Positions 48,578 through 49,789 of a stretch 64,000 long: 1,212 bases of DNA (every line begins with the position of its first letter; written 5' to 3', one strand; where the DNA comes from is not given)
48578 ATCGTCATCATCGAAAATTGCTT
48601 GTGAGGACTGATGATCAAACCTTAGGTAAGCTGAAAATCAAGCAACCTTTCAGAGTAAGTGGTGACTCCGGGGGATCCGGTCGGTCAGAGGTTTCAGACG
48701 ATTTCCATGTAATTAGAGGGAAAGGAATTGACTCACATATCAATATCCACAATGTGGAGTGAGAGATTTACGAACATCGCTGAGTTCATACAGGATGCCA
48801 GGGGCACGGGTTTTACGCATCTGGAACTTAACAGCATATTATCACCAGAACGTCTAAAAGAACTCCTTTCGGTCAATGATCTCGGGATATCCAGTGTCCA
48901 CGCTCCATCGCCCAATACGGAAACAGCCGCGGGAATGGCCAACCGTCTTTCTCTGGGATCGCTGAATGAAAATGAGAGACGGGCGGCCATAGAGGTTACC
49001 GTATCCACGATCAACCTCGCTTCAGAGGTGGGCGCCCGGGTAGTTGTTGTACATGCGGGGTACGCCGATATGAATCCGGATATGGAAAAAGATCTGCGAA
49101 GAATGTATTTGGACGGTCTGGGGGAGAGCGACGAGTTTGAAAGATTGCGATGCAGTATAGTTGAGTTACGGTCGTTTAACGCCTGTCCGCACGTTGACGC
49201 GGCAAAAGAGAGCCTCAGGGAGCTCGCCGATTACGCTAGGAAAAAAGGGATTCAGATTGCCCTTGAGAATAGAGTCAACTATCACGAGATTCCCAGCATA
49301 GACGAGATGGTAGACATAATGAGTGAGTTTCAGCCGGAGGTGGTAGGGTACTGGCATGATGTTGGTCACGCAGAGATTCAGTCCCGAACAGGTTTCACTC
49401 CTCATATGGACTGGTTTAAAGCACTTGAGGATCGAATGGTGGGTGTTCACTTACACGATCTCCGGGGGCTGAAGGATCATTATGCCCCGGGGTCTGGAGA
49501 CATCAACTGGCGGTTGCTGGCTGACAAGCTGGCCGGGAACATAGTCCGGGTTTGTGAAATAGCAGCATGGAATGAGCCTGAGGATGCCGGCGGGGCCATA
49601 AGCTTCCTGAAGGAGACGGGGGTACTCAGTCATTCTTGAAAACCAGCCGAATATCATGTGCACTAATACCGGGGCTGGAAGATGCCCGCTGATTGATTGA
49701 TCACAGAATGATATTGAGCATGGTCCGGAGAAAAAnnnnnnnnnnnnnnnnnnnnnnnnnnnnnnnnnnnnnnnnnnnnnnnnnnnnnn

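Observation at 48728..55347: Non-canonical methylthioadenosine/5'-deoxynucleoside salvage-like cluster that lacks the usual downstream enzymes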

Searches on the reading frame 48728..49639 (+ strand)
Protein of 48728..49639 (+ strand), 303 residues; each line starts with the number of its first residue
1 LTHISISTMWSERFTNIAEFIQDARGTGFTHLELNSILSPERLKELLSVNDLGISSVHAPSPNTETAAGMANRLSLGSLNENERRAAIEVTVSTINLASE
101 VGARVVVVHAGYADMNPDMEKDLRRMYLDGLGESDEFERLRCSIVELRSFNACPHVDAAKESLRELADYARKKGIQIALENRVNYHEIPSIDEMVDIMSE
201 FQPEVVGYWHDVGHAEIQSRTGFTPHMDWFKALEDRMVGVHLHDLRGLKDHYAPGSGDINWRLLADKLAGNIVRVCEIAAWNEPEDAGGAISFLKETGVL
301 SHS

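Call 3: search_protein_families(library=pfam, proteins=[window:48728-49639:+], max_evalue=0.01)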
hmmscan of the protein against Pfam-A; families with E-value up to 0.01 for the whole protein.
window:48728-49639:+ (303 aa): 1 family
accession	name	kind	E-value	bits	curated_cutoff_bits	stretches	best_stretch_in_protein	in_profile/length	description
PF01261.30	AP_endonuc_2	-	4.6e-26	92.5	31.1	1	41-296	31-248/249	Xylose isomerase-like TIM barrel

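Call 4: search_protein_families(library=ncbifam, proteins=[window:48728-49639:+], max_evalue=0.01)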
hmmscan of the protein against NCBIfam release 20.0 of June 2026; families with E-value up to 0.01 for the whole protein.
window:48728-49639:+ (303 aa): 10 families
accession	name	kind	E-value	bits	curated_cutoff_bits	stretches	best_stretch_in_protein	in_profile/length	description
NF041099.2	keto_glucon_epim_IolO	equivalog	1.9e-10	40.5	300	1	160-268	131-233/269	5-keto-L-gluconate epimerase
NF009688.0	PRK13209.1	subfamily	2.1e-10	40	317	2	19-135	25-144/286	L-ribulose-5-phosphate 3-epimerase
NF007360.0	PRK09856.1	equivalog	1.6e-06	27.8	305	1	160-266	128-233/276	fructoselysine 3-epimerase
NF041277.1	coba_remo_CbiR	equivalog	1.2e-05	25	105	1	74-252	70-204/249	cobamide remodeling phosphodiesterase CbiR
TIGR04379.1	myo_inos_iolE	equivalog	2.3e-05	24.1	290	1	158-246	130-213/290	myo-inosose-2 dehydratase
TIGR02631.1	xylA_Arthro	equivalog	0.00021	20.5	447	0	81-126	107-152/382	xylose isomerase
TIGR00542.1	hxl6Piso_put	equivalog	0.00024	20.5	272.15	1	71-136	76-140/279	L-ribulose-5-phosphate 3-epimerase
NF002198.0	PRK01060.1-3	equivalog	0.00039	20.1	244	1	76-125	65-114/253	deoxyribonuclease IV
NF009689.0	PRK13210.1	subfamily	0.00049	19.4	200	1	72-133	78-138/286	L-ribulose-5-phosphate 3-epimerase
NF051856.1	PsicseEpim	equivalog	0.0051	16.6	300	0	157-268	127-232/287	D-psicose 3-epimerase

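Call 5: find_homologous_proteins(query=window:48728-49639:+)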
Query window:48728-49639:+ (303 aa): 337 proteins with E <= 0.001 among 2607 candidates; the best 120 are listed.
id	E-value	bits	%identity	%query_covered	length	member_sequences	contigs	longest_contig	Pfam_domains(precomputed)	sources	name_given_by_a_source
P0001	1.2e-200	683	100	100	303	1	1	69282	PF01261.31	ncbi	ncbi:MAG: sugar phosphate isomerase/epimerase family protein [Dehalococcoidia bacterium]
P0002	7.6e-165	566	83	100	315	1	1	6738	PF01261.31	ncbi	-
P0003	1.5e-125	437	64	99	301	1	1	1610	PF01261.31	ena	-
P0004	2.7e-124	433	62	98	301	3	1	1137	PF01261.31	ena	-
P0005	1.0e-122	427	63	96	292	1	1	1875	PF01261.31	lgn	-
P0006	2.5e-120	419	59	99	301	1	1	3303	PF01261.31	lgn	-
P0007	5.2e-120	418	60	98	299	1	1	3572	PF01261.31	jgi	-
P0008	9.5e-120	418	60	99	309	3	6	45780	PF01261.31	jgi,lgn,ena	jgi:sugar phosphate isomerase/epimerase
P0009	1.1e-119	417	59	99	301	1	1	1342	PF01261.31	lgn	-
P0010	2.6e-117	410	57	99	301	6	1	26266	PF01261.31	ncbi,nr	ncbi:MAG: sugar phosphate isomerase/epimerase [Chloroflexi bacterium]|nr:sugar phosphate isomerase/e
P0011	6.2e-117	408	58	99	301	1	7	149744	PF01261.31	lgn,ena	-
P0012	4.7e-115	402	59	96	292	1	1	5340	PF01261.31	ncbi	-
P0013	6.9e-115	402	58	98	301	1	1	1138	PF01261.31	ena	-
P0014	1.1e-113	398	56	99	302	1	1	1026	PF01261.31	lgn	-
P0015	4.8e-113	396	57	96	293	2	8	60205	PF01261.31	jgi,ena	-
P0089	2.7e-75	272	41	98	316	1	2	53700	PF01261.31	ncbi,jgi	ncbi:MAG: TIM barrel protein [Dehalococcoidia bacterium]|jgi:sugar phosphate isomerase/epimerase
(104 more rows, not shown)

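Call 8: find_encoding_contigs(protein=P0011, flank=10000, max_places=3)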
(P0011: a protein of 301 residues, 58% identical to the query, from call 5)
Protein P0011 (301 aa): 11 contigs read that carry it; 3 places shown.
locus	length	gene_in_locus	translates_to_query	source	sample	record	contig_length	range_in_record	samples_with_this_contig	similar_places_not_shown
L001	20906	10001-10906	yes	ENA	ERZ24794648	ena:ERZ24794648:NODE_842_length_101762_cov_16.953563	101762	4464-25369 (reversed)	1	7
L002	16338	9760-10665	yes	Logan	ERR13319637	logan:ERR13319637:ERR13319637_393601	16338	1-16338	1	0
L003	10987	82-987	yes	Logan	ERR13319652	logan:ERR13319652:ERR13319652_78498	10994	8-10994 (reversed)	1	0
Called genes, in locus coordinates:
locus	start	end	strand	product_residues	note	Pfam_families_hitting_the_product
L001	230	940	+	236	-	PF02662:FlpD, PF13183:Fer4_8 (faint), PF00037:Fer4 (weak), PF13237:Fer4_10 (weak), PF13187:Fer4_9 (weak), PF00037:Fer4 (weak), PF12797:Fer4_2 (weak), PF12837:Fer4_6 (weak), +3 more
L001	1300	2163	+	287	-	PF00318:Ribosomal_S2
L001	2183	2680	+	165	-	PF25025:EF-Ts_N (weak), PF00889:EF_TS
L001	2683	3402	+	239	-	PF00696:AA_kinase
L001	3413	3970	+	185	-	PF01765:RRF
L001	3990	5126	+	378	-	PF02771:Acyl-CoA_dh_N, PF02770:Acyl-CoA_dh_M, PF00441:Acyl-CoA_dh_1, PF08028:Acyl-CoA_dh_2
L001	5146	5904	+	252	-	PF01255:Prenyltransf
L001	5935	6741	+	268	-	PF01148:CTP_transf_1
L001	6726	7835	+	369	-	PF02670:DXP_reductoisom, PF08436:DXP_redisom_C, PF13288:DXPR_C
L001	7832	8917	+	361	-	PF02163:Peptidase_M50, PF13180:PDZ_2 (weak), PF17820:PDZ_6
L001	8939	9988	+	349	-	PF04551:GcpE, PF26540:GcpE_C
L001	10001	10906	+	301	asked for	PF01261:AP_endonuc_2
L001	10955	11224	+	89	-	PF14357:DUF4404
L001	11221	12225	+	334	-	PF08240:ADH_N, PF16912:Glu_dehyd_C, PF00107:ADH_zinc_N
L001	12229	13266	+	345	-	PF01008:IF-2B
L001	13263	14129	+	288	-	PF01048:PNP_UDP_1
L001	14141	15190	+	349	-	-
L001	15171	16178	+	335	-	PF00294:PfkB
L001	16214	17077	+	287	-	PF02811:PHP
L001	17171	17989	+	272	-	PF12746:GNAT_acetyltran (weak), PF00583:Acetyltransf_1, PF13673:Acetyltransf_10 (weak), PF08445:FR47 (weak)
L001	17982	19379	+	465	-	PF05221:AdoHcyase, PF00670:AdoHcyase_NAD, PF02826:2-Hacid_dh_C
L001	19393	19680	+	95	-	PF02686:GatC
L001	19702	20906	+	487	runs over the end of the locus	PF02629:CoA_binding, PF13380:CoA_binding_2, PF13607:Succ_CoA_lig, PF19045:Ligase_CoA_2 (weak)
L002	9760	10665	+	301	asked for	PF01261:AP_endonuc_2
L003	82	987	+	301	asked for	PF01261:AP_endonuc_2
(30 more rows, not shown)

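Call 9: find_encoding_contigs(protein=P0089, flank=10000, max_places=2)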
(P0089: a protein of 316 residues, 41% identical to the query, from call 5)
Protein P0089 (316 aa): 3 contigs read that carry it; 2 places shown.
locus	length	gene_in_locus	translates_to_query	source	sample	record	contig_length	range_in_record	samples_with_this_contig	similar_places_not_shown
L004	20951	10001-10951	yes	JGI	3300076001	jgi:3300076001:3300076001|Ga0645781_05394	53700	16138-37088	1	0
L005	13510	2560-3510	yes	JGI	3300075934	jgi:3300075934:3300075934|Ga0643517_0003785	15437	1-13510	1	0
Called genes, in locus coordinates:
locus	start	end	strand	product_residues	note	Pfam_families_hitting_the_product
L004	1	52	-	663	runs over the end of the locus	PF00682:HMGL-like, PF02436:PYC_OADA, PF00364:Biotin_lipoyl, PF25973:BSH_CzcB (faint), PF25984:BSH_YknX (faint)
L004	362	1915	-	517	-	PF01039:Carboxyl_trans, PF03255:ACCA (weak)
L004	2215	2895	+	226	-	PF02224:Cytidylate_kin, PF13189:Cytidylate_kin2 (weak), PF13238:AAA_18 (weak)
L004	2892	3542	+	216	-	PF01553:Acyltransferase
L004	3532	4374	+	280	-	PF02401:LYTB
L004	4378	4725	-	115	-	PF11969:DcpS_C, PF01230:HIT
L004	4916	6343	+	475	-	PF08529:NusA_N, PF13184:KH_NusA_1st, PF26594:KH_NusA_2nd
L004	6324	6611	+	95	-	PF04296:YlxR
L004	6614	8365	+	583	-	PF04760:IF2_N, PF00025:Arf (weak), PF00009:GTP_EFTU, PF01926:MMR_HSR1, PF22042:EF-G_D2, PF11987:IF-2, PF03144:GTP_EFTU_D2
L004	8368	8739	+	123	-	PF02033:RBFA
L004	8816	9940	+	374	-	PF01658:Inos-1-P_synth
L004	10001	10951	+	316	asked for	PF01261:AP_endonuc_2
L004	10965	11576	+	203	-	PF01066:CDP-OH_P_transf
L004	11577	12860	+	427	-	PF00709:Adenylsucc_synt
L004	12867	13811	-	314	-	PF00701:DHDPS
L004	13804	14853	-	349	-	PF01118:Semialdhyde_dh, PF02774:Semialdhyde_dhC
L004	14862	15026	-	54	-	PF05173:DapB_C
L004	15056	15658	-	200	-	PF01113:DapB_N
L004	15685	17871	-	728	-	PF01138:RNase_PH, PF03725:RNase_PH_C, PF03726:PNPase (weak), PF01138:RNase_PH, PF00013:KH_1, PF00575:S1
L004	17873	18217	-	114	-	PF00312:Ribosomal_S15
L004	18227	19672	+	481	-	PF00310:GATase_2 (faint), PF13522:GATase_6, PF13537:GATase_7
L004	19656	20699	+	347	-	PF00586:AIRS, PF02769:AIRS_C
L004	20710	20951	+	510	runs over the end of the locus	PF02142:MGS, PF01808:AICARFT_IMPCHas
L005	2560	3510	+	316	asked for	PF01261:AP_endonuc_2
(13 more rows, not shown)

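Call 12: find_related_loci(query=A1, collection=genome_contigs, flank=10000)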
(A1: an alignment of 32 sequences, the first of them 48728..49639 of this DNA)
Query A1 (303 aa) in genome_contigs; peptide patterns used: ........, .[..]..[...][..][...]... (x = any residue, [..] = any of these).
528 stretches matched a pattern; 516 encode a relative of the query (tblastn E <= 1e-3); the best 80 are kept; 80 distinct loci.
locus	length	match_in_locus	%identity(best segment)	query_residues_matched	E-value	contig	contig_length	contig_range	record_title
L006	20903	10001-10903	57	1-300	5e-123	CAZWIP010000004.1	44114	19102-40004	MAG TPA_asm: uncultured Dehalococcoidia bacterium isolate SRP077602_co2_112 genome assembly, contig: NODE_1281_length_44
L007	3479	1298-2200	60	1-300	3e-125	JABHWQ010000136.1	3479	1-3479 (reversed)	MAG: Chloroflexi bacterium isolate SI047_bin16 k141_651458, whole genome shotgun sequence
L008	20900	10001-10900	61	2-301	5e-121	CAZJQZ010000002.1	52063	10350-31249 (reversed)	MAG TPA_asm: uncultured Dehalococcoidia bacterium isolate binchicken_co334_59 genome assembly, contig: NODE_922_length_5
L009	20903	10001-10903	57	1-300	1e-119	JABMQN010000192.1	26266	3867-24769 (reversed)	MAG: Chloroflexota bacterium isolate bin.164 k141_5292663, whole genome shotgun sequence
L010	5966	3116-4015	54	1-300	1e-113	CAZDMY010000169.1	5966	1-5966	MAG TPA_asm: uncultured Dehalococcoidia bacterium isolate SRP332253_co2_55 genome assembly, contig: NODE_14397_length_59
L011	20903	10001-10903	54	1-300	1e-112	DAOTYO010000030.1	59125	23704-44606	MAG TPA_asm: Dehalococcoidia bacterium isolate H25_356 k127_1701880, whole genome shotgun sequence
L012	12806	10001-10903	46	1-300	3e-90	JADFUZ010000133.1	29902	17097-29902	MAG: Chloroflexota bacterium isolate C2.bin.9 k83_3224353, whole genome shotgun sequence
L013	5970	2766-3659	44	1-300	2e-88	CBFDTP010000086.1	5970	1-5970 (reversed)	MAG TPA_asm: uncultured Dehalococcoidia bacterium isolate SRR6823440_metabat2_48 genome assembly, contig: ERZ650341.9450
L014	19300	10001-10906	46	1-301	7e-88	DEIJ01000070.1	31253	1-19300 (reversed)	MAG TPA_asm: Dehalococcoidia bacterium UBA2777 UBA2777_contig_7266, whole genome shotgun sequence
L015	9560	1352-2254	43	1-300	8e-87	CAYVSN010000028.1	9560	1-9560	MAG TPA_asm: uncultured Dehalococcoidales bacterium isolate SRP239594_co1_134 genome assembly, contig: NODE_4022_length_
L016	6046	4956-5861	42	1-301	1e-85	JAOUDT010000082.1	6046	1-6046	MAG: Dehalococcoidia bacterium isolate 4_1_Jan_SF_Bin38 4_1_Jan_SF_Bin38_scaffold_6486_c1, whole genome shotgun sequence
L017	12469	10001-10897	43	4-301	3e-85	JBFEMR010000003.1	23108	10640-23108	MAG: Dehalococcoidia bacterium isolate Mix_mud03.2021.01.31 k141_1465668_length_23108_cov_12.2371, whole genome shotgun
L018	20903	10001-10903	43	1-300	7e-85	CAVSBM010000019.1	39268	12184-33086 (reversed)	MAG: uncultured Chloroflexia bacterium isolate MFD04408.bin.2.194 genome assembly, contig: contig_75044, whole genome sh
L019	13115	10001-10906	45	1-300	4e-85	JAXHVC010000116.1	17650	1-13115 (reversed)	MAG: Chloroflexota bacterium isolate MAG67_tar_biofilm MAG67_116, whole genome shotgun sequence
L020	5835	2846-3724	44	6-300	6e-84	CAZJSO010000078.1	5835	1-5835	MAG TPA_asm: uncultured Dehalococcoidia bacterium isolate binchicken_co349_18 genome assembly, contig: NODE_5807_length_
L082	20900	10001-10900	41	4-300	6e-68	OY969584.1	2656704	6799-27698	MAG: uncultured Chloroflexia bacterium isolate MFD01299.bin.c.4 genome assembly, chromosome: 1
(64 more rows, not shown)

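Call 14: find_encoding_contigs(protein=P0001, flank=10000, max_places=2)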
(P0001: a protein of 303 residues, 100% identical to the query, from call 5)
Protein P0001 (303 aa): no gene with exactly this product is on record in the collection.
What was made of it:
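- Tried and rejected: Not on record (call 14).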

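Call 21: predict_structure(alignment_id=A1)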
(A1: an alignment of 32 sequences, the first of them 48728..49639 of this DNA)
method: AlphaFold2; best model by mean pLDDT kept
length: 303 residues; sequences in the alignment: 32
mean_pLDDT: 95.7   pTM: 0.93
mean pLDDT of the five models: 95.7, 95.5, 95.4, 94.7, 92.3
residues with pLDDT >= 90: 284; 70-90: 16; 50-70: 3; < 50: 0
segments of 3 or more residues with pLDDT < 50: none
pLDDT, mean of each block of 10 residues (from residue 1): 91 94 94 96 92 96 95 97 98 99 98 94 97 98 97 98 99 98 97 98 97 98 97 97 97 96 91 96 90 94 69
secondary structure, 60 per line:
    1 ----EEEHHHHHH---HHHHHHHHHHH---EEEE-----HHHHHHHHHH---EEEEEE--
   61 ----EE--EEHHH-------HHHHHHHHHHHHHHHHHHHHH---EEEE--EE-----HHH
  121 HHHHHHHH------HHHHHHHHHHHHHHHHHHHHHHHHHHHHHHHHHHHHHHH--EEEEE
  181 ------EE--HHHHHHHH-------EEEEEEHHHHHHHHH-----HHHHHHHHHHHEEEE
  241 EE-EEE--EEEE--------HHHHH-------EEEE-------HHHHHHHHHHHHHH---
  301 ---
elements in order: E5-7 H8-13 H17-27 E31-34 H40-49 E53-58 H81-101 E105-108 H118-128 H135-173 E176-180 H191-198 E206-211 H212-220 H226-236 E237-242 E244-246 E249-252 H261-265 E273-276 H284-297

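Call 26: fold_search(model_id=the predicted structure, library=pdb)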
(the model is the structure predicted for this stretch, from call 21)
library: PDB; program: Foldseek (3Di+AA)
matches with E <= 10: 1839; with E <= 0.001: 283
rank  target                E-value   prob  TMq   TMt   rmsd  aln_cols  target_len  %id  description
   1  3wqo_B                1.5e-12  1.00  0.68  0.76   4.5       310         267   21  Crystal structure of D-tagatose 3-epimerase-like protein (released 2014-07-09)
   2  4pfh_B                2.1e-12  1.00  0.68  0.70   5.2       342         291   18  Crystal structure of engineered D-tagatose 3-epimerase PcDTE-IDF8 (released 2014-10-22)
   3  4pfh_A                2.5e-12  1.00  0.68  0.69   5.1       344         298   18  Crystal structure of engineered D-tagatose 3-epimerase PcDTE-IDF8 (released 2014-10-22)
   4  9koj_A                2.7e-12  1.00  0.67  0.72   5.5       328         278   18  Crystal structure of the isomerase Art22 (released 2025-07-30)
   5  4q7i_A                3.2e-12  1.00  0.68  0.69   5.2       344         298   19  Crystal structure of engineered thermostable D-tagatose 3-epimerase PcDTE-Var8 (released 2014-10-22)
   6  8xiv                  3.3e-12  1.00  0.67  0.70   5.1       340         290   15  Production of D-psicose (released 2024-12-25)
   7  4pgl_A                3.5e-12  1.00  0.68  0.69   5.1       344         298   18  Crystal structure of engineered D-tagatose 3-epimerase PcDTE-ILS6 (released 2014-10-22)
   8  4ytr_B                3.7e-12  1.00  0.68  0.70   5.2       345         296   19  Crystal structure of D-tagatose 3-epimerase C66S from Pseudomonas cichorii in complex with 1-deoxy L-tagatose (released 2016-03-23)
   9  4xsl_A                4.0e-12  1.00  0.67  0.68   5.5       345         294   19  Crystal strcutre of D-tagatose 3-epimerase C66S from Pseudomonas cichorii in complex with glycerol (released 2016-01-27)
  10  4pgl_B                5.2e-12  1.00  0.67  0.70   5.4       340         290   17  Crystal structure of engineered D-tagatose 3-epimerase PcDTE-ILS6 (released 2014-10-22)
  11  8z1i_A                6.2e-12  1.00  0.66  0.72   5.7       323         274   18  Crystal structure of the isomerase Art22 with ethylene glycol (released 2025-04-16)
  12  8z1i_B                6.6e-12  1.00  0.67  0.74   5.5       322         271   18  Crystal structure of the isomerase Art22 with ethylene glycol (released 2025-04-16)
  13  8xix                  9.7e-12  1.00  0.66  0.69   5.9       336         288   15  KeDt3e within Co (released 2024-12-25)
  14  3wqo_A                1.1e-11  1.00  0.69  0.76   4.5       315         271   21  Crystal structure of D-tagatose 3-epimerase-like protein (released 2014-07-09)
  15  4q7i_B                1.2e-11  1.00  0.68  0.71   4.9       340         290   18  Crystal structure of engineered thermostable D-tagatose 3-epimerase PcDTE-Var8 (released 2014-10-22)
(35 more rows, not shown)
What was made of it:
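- Fold search gives ketose 3-epimerases as top hits, TM about 0.68 (call 26).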

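Call 42: search_solved_structures(query=A1, max_evalue=1, show_alignments=3)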
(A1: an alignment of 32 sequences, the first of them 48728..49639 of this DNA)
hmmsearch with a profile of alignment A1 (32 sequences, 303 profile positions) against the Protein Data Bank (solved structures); distinct sequences matched with E-value up to 1: 24.
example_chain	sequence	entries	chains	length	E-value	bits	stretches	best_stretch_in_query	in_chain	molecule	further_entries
3wqo_A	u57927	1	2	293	2.9e-15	59.6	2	154-286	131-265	Uncharacterized protein MJ1311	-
8xix_A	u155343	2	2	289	0.00031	23.3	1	162-270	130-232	D-tagatose 3-epimerase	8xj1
8xiv_A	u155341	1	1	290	0.00032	23.3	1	162-270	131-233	D-tagatose 3-epimerase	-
2zvr_A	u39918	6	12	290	0.00067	22.2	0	163-270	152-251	Uncharacterized protein TM_0416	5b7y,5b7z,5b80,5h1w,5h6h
8z1i_A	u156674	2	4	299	0.00079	22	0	17-80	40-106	Art22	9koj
3cqh_A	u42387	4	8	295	0.0026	20.3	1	23-147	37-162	L-ribulose-5-phosphate 3-epimerase ulaE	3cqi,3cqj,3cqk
5zhz_A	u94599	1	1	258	0.012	18.1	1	76-128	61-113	Probable endonuclease 4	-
3cny_A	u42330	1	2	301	0.014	17.9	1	155-249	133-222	Inositol catabolism protein IolE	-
7vpf_A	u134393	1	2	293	0.019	17.5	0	161-217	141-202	Xylose isomerase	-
6n98_A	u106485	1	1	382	0.043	16.3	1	77-128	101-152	Xylose isomerase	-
2qw5_A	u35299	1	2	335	0.062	15.8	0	158-216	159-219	Xylose isomerase-like TIM barrel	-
5tnv_A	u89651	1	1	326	0.07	15.6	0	160-215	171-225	AP endonuclease, family protein 2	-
4hhl_A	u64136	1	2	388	0.34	13.4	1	77-130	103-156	Xylose isomerase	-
4hhm_A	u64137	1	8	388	0.34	13.3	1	77-130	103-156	Xylose isomerase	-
3qc0_A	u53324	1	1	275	0.48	12.9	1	82-133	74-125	sugar isomerase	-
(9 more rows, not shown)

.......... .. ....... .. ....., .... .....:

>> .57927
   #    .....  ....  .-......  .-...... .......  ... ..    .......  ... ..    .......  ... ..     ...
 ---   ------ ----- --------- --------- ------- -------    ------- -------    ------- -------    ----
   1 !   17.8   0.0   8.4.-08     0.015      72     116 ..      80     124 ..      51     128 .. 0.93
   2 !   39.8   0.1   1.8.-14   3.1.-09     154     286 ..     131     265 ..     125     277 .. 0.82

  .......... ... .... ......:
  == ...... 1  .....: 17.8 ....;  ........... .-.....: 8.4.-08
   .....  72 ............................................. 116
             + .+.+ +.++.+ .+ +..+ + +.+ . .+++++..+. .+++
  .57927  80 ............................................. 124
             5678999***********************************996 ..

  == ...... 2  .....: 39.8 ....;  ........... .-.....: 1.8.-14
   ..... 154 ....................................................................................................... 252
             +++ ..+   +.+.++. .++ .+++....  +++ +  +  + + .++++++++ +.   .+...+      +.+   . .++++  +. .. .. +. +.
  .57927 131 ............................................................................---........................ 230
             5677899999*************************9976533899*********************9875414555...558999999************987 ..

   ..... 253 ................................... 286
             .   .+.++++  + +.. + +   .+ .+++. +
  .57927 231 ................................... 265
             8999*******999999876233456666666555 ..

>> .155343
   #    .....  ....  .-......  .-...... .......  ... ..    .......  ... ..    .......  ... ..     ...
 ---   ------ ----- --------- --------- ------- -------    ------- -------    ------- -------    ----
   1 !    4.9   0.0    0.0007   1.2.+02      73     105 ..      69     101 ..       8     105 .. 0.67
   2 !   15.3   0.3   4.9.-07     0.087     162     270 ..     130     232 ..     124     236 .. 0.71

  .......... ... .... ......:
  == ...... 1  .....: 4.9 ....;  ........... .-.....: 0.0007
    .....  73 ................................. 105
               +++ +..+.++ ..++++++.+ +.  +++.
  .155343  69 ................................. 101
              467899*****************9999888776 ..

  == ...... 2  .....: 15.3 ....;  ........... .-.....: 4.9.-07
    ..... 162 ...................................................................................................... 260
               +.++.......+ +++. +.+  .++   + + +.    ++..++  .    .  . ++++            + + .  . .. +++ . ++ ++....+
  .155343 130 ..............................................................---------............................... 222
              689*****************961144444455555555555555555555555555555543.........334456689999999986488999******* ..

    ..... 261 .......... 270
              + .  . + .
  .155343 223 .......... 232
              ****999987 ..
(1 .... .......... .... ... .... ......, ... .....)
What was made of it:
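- Closest known: MJ1311. Same: It is the best solved relative of the TIM protein by sequence profile (2.9e-15, call 42) and by Foldseek (rank 1, call 26).
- Tried and rejected: The endonuclease IV ligand equivalence therefore rests on motif reading and on the MJ1311 alignment (call 42).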

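Call 46: search_protein_families(library=pfam, proteins=[L004:10965-11576:+, L004:8816-9940:+, L001:10955-11224:+], max_evalue=0.01)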
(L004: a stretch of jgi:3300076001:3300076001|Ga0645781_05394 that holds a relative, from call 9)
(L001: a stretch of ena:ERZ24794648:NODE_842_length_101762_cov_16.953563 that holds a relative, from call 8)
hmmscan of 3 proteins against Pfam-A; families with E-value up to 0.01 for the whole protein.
L004:10965-11576:+ (203 aa): 1 family
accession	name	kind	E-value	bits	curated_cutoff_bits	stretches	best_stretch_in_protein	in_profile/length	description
PF01066.26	CDP-OH_P_transf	-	1.3e-18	68.3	22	1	28-185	3-149/152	CDP-alcohol phosphatidyltransferase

L004:8816-9940:+ (374 aa): 1 family
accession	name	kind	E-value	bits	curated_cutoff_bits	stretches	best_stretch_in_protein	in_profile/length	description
PF01658.22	Inos-1-P_synth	-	3.5e-37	127.3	27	1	191-299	1-107/107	Myo-inositol-1-phosphate synthase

L001:10955-11224:+ (89 aa): 4 families
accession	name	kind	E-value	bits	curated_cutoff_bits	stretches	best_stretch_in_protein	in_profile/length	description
PF14357.11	DUF4404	-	6.3e-16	59.2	27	1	5-85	1-79/83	Domain of unknown function (DUF4404)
PF23854.1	DUF7217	-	0.0045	17.2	29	1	7-67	137-197/238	Domain of unknown function (DUF7217)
PF19220.6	Rod_CreS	-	0.0089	15.6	100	1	42-87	296-341/359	Crescentin, rod domain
PF25368.1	PUB10_N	-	0.0098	17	32.6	0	16-74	47-106/124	PUB10-like, N-terminal domain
